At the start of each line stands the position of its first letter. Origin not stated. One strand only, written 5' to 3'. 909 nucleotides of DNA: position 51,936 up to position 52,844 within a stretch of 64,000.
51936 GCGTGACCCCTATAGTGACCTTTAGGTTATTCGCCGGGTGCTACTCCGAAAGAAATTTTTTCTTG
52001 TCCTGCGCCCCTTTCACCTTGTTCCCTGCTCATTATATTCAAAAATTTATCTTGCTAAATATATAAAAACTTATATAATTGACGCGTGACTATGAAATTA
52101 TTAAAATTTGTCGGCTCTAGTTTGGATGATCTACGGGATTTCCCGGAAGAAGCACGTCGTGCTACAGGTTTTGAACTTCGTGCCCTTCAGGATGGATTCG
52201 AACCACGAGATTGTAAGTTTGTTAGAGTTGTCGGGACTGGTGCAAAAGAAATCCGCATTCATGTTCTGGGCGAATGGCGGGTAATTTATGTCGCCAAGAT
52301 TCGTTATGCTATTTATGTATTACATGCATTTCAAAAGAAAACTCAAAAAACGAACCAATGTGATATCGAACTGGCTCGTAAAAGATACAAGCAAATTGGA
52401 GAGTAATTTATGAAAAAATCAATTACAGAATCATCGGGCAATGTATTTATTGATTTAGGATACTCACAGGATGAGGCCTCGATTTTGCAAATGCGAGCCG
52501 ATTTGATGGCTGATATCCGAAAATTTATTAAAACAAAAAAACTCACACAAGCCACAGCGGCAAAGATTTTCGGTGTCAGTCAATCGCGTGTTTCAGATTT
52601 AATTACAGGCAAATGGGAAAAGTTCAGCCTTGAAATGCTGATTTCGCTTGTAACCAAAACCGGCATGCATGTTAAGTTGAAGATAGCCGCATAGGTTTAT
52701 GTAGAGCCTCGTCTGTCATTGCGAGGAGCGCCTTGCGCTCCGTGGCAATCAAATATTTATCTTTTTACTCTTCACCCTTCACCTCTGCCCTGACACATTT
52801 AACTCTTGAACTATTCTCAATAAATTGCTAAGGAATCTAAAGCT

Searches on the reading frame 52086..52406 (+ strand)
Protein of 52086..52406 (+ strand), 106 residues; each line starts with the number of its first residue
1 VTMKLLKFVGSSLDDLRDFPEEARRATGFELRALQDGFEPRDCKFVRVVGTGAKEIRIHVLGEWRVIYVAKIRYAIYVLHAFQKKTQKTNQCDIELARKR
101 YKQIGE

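Call 73: search_protein_families(library=pfam, proteins=[window:52086-52406:+], max_evalue=0.01)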
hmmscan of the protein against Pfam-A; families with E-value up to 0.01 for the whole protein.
window:52086-52406:+ (106 aa): 1 family
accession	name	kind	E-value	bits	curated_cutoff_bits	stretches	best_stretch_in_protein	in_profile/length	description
PF05973.20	Gp49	-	3.3e-24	85.2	23.9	1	14-102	1-90/90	Phage derived protein Gp49-like (DUF891)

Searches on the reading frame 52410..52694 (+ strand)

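Call 73: search_protein_families(library=pfam, proteins=[window:52410-52694:+], max_evalue=0.01)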
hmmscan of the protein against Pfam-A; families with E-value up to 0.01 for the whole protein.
window:52410-52694:+ (94 aa): 6 families
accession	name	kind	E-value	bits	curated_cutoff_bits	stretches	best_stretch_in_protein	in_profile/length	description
PF13744.12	HTH_37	-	9e-19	67.5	27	1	13-92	2-79/80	Helix-turn-helix domain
PF01381.28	HTH_3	-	7.7e-06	26.3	23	1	36-82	1-46/55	Helix-turn-helix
PF04545.22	Sigma70_r4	-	0.00011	22.1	24.1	1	20-65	7-41/50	Sigma-70, region 4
PF13560.12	HTH_31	-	0.002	18.9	27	1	43-84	13-54/64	Helix-turn-helix domain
PF12116.14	SpoIIID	-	0.0049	17.4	27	1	34-72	9-47/82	Stage III sporulation protein D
PF02205.27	WH2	-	0.0064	16.6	23.1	1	28-41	4-17/28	WH2 motif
